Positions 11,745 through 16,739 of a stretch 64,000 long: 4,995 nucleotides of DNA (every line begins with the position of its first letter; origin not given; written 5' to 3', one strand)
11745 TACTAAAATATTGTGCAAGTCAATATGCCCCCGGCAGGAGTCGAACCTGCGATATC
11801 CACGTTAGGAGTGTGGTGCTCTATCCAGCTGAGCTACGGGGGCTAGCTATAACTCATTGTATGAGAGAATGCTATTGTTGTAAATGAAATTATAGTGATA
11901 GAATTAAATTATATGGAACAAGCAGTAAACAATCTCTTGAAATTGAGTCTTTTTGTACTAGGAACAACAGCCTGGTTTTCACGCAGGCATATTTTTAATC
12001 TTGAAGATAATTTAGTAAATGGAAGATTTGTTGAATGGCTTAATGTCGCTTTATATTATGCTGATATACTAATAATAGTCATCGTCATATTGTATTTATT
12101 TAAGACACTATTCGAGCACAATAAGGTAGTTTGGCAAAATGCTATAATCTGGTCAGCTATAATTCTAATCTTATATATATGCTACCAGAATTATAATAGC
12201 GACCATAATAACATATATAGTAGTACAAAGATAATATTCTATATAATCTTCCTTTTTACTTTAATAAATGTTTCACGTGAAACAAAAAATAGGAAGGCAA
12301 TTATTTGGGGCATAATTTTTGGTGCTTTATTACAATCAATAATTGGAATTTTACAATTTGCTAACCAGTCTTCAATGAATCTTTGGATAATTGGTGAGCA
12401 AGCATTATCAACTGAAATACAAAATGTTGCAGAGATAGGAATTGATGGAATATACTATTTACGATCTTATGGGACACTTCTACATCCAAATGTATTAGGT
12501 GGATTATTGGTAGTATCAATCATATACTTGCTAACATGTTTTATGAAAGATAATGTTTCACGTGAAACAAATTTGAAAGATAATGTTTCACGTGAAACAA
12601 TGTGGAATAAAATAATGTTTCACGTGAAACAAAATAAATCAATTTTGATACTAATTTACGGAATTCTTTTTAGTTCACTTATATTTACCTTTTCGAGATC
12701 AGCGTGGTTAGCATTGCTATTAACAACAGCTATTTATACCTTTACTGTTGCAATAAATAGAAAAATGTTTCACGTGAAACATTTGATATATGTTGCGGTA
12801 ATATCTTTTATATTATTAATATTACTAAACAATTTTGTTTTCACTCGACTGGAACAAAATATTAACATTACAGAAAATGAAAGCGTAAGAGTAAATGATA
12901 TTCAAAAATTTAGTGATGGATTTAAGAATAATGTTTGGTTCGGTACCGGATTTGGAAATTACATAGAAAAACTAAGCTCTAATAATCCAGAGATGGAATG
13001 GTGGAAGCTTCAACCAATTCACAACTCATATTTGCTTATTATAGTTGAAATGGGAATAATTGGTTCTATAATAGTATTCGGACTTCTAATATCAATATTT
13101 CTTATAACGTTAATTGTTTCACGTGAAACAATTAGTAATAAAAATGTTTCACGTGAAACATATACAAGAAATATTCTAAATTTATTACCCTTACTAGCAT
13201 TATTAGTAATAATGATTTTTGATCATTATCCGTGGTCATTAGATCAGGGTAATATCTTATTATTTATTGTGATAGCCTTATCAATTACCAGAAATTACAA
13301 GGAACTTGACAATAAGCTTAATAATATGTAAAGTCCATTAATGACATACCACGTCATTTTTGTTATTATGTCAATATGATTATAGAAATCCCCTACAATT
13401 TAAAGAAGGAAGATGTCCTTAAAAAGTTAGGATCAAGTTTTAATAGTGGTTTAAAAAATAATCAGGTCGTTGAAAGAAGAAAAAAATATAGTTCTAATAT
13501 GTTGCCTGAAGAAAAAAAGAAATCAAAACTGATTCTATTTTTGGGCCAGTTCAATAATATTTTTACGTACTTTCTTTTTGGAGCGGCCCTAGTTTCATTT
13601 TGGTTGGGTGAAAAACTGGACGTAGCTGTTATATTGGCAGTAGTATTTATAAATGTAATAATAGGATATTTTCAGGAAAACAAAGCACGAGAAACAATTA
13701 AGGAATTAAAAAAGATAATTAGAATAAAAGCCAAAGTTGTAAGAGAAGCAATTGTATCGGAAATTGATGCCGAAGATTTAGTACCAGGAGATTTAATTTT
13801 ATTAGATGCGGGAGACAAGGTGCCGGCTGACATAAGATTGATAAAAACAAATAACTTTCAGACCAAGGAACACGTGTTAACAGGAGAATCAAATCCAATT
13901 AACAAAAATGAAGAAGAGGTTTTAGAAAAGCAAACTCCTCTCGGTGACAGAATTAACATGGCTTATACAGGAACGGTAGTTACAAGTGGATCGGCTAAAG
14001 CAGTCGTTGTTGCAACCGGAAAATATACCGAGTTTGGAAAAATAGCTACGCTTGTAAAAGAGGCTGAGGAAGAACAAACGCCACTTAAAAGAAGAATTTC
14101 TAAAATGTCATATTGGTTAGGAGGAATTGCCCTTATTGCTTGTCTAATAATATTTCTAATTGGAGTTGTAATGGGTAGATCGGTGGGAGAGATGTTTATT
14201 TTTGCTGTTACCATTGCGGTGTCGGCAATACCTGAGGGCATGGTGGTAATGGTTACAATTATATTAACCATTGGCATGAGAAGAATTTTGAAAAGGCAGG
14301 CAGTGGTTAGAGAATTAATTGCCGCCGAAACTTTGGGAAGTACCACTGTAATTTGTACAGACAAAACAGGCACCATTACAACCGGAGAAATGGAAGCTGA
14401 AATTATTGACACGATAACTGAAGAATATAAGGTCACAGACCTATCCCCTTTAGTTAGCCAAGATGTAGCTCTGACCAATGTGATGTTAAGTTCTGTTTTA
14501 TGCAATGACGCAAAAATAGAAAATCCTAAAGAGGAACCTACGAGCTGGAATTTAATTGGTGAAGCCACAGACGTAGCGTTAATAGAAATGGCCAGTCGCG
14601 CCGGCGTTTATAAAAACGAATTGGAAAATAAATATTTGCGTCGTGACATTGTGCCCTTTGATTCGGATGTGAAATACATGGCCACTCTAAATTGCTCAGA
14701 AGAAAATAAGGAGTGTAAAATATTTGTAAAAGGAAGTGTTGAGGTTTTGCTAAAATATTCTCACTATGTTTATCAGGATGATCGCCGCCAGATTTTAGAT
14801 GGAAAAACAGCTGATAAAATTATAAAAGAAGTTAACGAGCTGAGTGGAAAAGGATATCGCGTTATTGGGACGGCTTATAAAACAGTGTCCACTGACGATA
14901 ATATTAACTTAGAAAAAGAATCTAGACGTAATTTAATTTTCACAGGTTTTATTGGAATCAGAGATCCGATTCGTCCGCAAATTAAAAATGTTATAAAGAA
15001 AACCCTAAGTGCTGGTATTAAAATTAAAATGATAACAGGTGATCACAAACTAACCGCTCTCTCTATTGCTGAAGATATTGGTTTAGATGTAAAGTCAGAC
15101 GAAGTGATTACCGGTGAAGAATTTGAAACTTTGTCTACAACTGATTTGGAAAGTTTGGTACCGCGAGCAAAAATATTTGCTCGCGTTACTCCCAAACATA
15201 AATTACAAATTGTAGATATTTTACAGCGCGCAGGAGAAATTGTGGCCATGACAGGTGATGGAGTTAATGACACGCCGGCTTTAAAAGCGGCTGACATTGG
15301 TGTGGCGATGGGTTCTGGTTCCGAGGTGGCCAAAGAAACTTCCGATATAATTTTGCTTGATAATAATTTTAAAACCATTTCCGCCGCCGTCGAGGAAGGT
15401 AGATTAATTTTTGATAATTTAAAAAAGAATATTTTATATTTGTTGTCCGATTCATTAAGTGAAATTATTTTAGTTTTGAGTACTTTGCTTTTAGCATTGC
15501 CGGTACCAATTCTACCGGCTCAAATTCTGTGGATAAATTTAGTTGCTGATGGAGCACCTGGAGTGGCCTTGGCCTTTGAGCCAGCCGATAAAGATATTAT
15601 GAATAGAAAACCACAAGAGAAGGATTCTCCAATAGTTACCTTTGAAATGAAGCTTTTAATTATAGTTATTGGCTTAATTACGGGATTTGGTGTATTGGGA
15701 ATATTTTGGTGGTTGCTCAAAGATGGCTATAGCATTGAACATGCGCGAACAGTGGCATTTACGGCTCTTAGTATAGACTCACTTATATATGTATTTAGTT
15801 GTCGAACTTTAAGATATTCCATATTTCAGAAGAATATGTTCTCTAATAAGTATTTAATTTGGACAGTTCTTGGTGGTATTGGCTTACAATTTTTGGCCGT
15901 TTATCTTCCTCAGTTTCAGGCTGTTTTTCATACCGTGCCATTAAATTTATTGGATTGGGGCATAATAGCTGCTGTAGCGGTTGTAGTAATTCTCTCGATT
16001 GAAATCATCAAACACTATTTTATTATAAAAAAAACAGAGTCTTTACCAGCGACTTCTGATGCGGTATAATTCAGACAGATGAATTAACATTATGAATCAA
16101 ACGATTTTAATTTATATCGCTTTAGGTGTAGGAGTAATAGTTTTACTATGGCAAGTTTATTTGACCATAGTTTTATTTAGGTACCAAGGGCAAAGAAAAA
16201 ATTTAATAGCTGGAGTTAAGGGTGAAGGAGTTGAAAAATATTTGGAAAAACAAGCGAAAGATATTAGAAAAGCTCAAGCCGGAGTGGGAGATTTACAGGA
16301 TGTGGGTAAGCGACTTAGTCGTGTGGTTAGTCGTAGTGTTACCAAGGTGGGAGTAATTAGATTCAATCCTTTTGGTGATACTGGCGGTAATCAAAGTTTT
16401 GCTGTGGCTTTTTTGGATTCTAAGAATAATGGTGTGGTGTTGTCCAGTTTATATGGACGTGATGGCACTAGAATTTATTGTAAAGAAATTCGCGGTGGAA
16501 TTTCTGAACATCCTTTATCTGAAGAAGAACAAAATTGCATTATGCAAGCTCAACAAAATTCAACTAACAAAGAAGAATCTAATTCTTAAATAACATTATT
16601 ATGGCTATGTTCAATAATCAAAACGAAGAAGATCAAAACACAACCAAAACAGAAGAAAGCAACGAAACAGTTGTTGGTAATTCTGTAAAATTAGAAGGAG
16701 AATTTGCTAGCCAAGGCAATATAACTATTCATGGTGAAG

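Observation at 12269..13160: Perfect 16-bp palindrome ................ inserted seven times in-frame into an O-antigen-ligase-like gene, in two different reading frames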

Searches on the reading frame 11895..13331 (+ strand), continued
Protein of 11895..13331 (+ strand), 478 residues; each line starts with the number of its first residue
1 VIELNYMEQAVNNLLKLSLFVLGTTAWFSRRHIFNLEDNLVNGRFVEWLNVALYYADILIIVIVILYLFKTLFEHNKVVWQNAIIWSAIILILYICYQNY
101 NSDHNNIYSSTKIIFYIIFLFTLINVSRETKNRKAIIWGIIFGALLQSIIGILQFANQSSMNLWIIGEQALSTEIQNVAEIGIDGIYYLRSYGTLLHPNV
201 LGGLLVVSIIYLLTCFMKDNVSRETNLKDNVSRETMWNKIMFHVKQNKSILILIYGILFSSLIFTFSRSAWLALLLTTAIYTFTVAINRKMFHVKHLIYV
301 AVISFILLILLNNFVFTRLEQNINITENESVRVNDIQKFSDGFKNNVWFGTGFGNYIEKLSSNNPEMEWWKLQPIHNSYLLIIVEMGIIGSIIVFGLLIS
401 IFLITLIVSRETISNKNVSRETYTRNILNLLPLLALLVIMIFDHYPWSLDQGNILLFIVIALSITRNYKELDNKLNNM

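Call 67: find_encoding_contigs(protein=P0051, flank=10000, max_places=2)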
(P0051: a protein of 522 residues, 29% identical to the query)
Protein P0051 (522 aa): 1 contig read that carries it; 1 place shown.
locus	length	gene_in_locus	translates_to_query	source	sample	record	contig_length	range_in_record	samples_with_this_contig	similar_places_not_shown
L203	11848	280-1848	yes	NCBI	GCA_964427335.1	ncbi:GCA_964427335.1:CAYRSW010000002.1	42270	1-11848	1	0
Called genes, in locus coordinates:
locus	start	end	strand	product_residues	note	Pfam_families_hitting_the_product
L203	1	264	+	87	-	?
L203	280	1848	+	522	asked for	PF04932:Wzy_C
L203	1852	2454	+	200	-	PF01797:Y1_Tnp (faint)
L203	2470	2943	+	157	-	PF02542:YgbB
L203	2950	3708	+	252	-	PF01128:IspD, PF02348:CTP_transf_3 (faint), PF12804:NTP_transf_3, PF01128:IspD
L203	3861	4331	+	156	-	-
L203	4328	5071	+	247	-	PF23023:Anti-Pycsar_Apyc1, PF00753:Lactamase_B (weak), PF12706:Lactamase_B_2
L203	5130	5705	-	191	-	-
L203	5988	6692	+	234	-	-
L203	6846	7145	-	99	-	PF06094:GGACT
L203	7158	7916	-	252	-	PF19420:DDAH_eukar, PF02274:ADI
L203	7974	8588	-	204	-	PF13847:Methyltransf_31, PF08241:Methyltransf_11, PF08242:Methyltransf_12 (weak), PF13649:Methyltransf_25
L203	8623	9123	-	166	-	PF00293:NUDIX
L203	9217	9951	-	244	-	PF01209:Ubie_methyltran, PF13489:Methyltransf_23, PF02353:CMAS, PF06325:PrmA, PF07021:MetW, PF13847:Methyltransf_31, PF08241:Methyltransf_11, PF08242:Methyltransf_12, +4 more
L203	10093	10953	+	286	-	PF02401:LYTB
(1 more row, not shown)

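Call 75: fold_search(model_id=the predicted structure, library=pdb)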
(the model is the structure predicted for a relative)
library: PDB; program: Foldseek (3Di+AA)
matches with E <= 10: 115; with E <= 0.001: 2
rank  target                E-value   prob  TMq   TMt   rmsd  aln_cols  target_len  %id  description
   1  7tpg_B                2.6e-05  1.00  0.48  0.55   9.3       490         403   13  Single-Particle Cryo-EM Structure of the WaaL O-antigen ligase in its ligand bound state (released 2022-04-06)
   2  8p1u_A                2.5e-04  1.00  0.39  0.47  10.7       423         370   12  Structure of divisome complex FtsWIQLB (released 2024-05-22)
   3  8bh1_A                1.8e-03  1.00  0.37  0.47  10.8       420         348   11  Core divisome complex FtsWIQBL from Pseudomonas aeruginosa (released 2023-04-19)
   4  9hhq                  6.3e-01  0.07  0.11  0.14  24.9       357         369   13  Human monocarboxylate transporter 10 (released 2025-03-26)
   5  4jre_D                8.2e-01  0.11  0.17  0.19  17.9       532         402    9  Crystal structure of nitrate/nitrite exchanger NarK with nitrite bound (released 2013-05-15)
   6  4akk_A                8.9e-01  0.08  0.13  0.15  21.4       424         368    8  Structure of the NasR transcription antiterminator (released 2012-06-20)
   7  8zkn_A                8.9e-01  0.06  0.12  0.14  21.3       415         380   10  CryoEM structure of Thyroid Hormone Transporter MCT8 bound with silychristin (released 2025-04-02)
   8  6w4s_F                9.4e-01  0.08  0.13  0.14  22.2       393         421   10  Structure of apo human ferroportin in lipid nanodisc (released 2020-09-09)
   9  4akk_B                9.8e-01  0.09  0.14  0.16  21.5       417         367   10  Structure of the NasR transcription antiterminator (released 2012-06-20)
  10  1is2_B                1.1e+00  0.08  0.11  0.09  22.5       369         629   10  Crystal Structure of Peroxisomal Acyl-CoA Oxidase-II from Rat Liver (released 2002-04-10)
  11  8px9_A                1.3e+00  0.05  0.09  0.08  27.8       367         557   11  Structure of the antibacterial peptide ABC transporter McjD, solved at wavelength 2.75 A (released 2023-10-25)
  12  8zdz_A                1.7e+00  0.07  0.15  0.18  17.7       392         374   11  Drosophila mojavensis gustatory receptor 43a(Gr43a) in apo state (released 2024-10-30)
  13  8uga_A                1.7e+00  0.05  0.14  0.15  23.0       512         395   11  Mus musculus Otopetrin 2 (mOTOP2) M374W in pH 8.0 (released 2024-08-21)
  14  6wik_A                1.8e+00  0.04  0.12  0.13  24.2       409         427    9  Cryo-EM structure of SLC40/ferroportin with Fab in the presence of hepcidin (released 2020-11-11)
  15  5k3h_F                2.0e+00  0.04  0.10  0.09  22.1       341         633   11  Crystals structure of Acyl-CoA oxidase-1 in Caenorhabditis elegans, Apo form-II (released 2016-08-24)
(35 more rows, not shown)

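Call 81: search_protein_families(library=pfam, proteins=[L190:6196-7566:-, L190:4735-5859:-, L190:7973-8311:+, L190:8555-9394:+, L190:9418-9876:+, L190:11171-12475:+, L139:5604-7061:-, L139:4020-5141:-, L139:8343-9197:+, L139:9244-9726:+], max_evalue=0.00001)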
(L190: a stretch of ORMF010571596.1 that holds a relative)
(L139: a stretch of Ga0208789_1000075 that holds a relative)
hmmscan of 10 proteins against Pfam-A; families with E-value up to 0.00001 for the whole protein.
L190:6196-7566:- (456 aa): 6 families
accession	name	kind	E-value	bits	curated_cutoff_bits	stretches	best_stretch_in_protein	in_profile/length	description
PF00308.24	Bac_DnaA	-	8.2e-68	228.1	23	1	121-282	1-162/162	Bacterial DnaA ATPAse domain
PF08299.17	Bac_DnaA_C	-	9.3e-22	77.3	31.5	1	366-433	2-69/69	Bacterial dnaA protein helix-turn-helix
PF11638.13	DnaA_N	-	2.3e-11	43.7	24.6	1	14-78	2-63/65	DnaA N-terminal domain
PF01695.23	IstB_IS21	-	5.8e-08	33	24.1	1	158-260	96-195/238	IstB-like ATP binding protein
PF00004.35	AAA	-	8.1e-06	26.7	21.2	0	158-248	2-97/131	ATPase family associated with various cellular activities (AAA)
PF13401.12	AAA_22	-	9.8e-06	26.3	27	0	157-196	8-45/130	AAA domain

L190:4735-5859:- (374 aa): 3 families
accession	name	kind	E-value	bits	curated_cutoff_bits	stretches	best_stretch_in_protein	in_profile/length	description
PF00712.24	DNA_pol3_beta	-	4.6e-26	91.8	24.4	1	1-117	1-120/120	DNA polymerase III beta subunit, N-terminal domain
PF02767.21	DNA_pol3_beta_2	-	7.2e-24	84.8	27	1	130-246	5-115/116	DNA polymerase III beta subunit, central domain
PF02768.20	DNA_pol3_beta_3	-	8.6e-18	64.7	27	1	250-371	2-121/121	DNA polymerase III beta subunit, C-terminal domain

L190:7973-8311:+ (112 aa): 1 family
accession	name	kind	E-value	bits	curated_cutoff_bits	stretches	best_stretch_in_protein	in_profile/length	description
PF00825.24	Ribonuclease_P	-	1.3e-21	77.1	22.3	1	2-105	1-106/109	Ribonuclease P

L190:8555-9394:+ (279 aa): 1 family
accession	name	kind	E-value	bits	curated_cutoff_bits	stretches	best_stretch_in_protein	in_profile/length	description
PF02096.25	60KD_IMP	-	4.3e-44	150.8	35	1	35-260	2-161/163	60Kd inner membrane protein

L190:9418-9876:+ (152 aa): 2 families
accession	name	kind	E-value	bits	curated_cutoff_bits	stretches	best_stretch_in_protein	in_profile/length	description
PF01424.28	R3H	-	2.9e-14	53.3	26.8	1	91-150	2-60/60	R3H domain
PF13083.13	KH_KhpA-B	-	3.8e-10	40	32.1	1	8-78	2-72/73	KhpA/KhpB, KH domain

L190:11171-12475:+ (434 aa): 2 families
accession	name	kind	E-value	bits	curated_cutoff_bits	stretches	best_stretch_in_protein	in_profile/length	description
PF01943.22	Polysacc_synt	-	4.6e-24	85.8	28.2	1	21-291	3-271/274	Polysaccharide biosynthesis protein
PF13440.11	Polysacc_synt_3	-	1.2e-06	28.4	23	1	43-274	1-223/293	Polysaccharide biosynthesis protein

L139:5604-7061:- (485 aa): 5 families
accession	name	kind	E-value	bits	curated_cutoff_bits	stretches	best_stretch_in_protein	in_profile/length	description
PF00308.24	Bac_DnaA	-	9.6e-67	224.6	23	1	149-309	1-161/162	Bacterial DnaA ATPAse domain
PF08299.17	Bac_DnaA_C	-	3.6e-21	75.4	31.5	1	395-462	2-69/69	Bacterial dnaA protein helix-turn-helix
PF01695.23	IstB_IS21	-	1.7e-11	44.5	24.1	1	180-291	90-198/238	IstB-like ATP binding protein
PF00004.35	AAA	-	1.7e-06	28.9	21.2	1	185-303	1-127/131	ATPase family associated with various cellular activities (AAA)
PF13173.12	AAA_14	-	2.2e-06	28.2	27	1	184-301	4-113/129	AAA domain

L139:4020-5141:- (373 aa): 3 families
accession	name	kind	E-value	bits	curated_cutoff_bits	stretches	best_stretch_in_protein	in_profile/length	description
PF00712.24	DNA_pol3_beta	-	3.6e-35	121.1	24.4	2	1-118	1-120/120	DNA polymerase III beta subunit, N-terminal domain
PF02767.21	DNA_pol3_beta_2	-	1.5e-30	106.3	27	1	130-248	2-116/116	DNA polymerase III beta subunit, central domain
PF02768.20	DNA_pol3_beta_3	-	5.5e-21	75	27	1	250-371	1-120/121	DNA polymerase III beta subunit, C-terminal domain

L139:8343-9197:+ (284 aa): 1 family
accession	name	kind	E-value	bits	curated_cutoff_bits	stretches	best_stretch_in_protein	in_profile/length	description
PF02096.25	60KD_IMP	-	2.3e-34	119.2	35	1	30-263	2-161/163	60Kd inner membrane protein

L139:9244-9726:+ (160 aa): 2 families
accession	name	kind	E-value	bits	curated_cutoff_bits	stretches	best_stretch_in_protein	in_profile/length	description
PF01424.28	R3H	-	3.5e-16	59.4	26.8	1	98-156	2-59/60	R3H domain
PF13083.13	KH_KhpA-B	-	3.8e-08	33.6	32.1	1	30-74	19-64/73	KhpA/KhpB, KH domain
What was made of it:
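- Homologues of the host gene sit in a classic origin region in L190 and L139: dnaN, dnaA, rnpA, yidC, jag, Wzy_C (call 81).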

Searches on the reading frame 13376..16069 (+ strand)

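Call 19: search_protein_families(library=pfam, proteins=[window:13376-16069:+], max_evalue=0.001)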
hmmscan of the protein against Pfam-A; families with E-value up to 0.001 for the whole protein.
window:13376-16069:+ (897 aa): 6 families
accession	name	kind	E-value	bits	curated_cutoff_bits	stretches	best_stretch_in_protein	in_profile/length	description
PF00689.26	Cation_ATPase_C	-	1.1e-53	182.1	27.3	1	709-879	1-173/175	Cation transporting ATPase, C-terminus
PF00122.25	E1-E2_ATPase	-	1.5e-50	171.7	28.1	1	115-306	3-180/181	E1-E2 ATPase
PF13246.12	Cation_ATPase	-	3.2e-20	72.4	21.7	1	374-464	1-90/91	Cation transport ATPase (P-type)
PF00690.31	Cation_ATPase_N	-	2e-18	66.2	20.4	1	7-74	2-69/69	Cation transporter/ATPase, N-terminus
PF00702.32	Hydrolase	-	2.3e-15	58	26.4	1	523-640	88-191/191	haloacid dehalogenase-like hydrolase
PF08282.18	Hydrolase_3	-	8.3e-07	29.4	20.9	1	616-669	199-252/255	haloacid dehalogenase-like hydrolase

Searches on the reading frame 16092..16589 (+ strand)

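Call 19: search_protein_families(library=pfam, proteins=[window:16092-16589:+], max_evalue=0.001)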
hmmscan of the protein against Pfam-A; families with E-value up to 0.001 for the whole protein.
window:16092-16589:+ (165 aa): 1 family
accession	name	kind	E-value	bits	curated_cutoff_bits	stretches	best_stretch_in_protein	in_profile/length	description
PF14584.11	DUF4446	-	4.6e-37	127.8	27.4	1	6-153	2-149/150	Protein of unknown function (DUF4446)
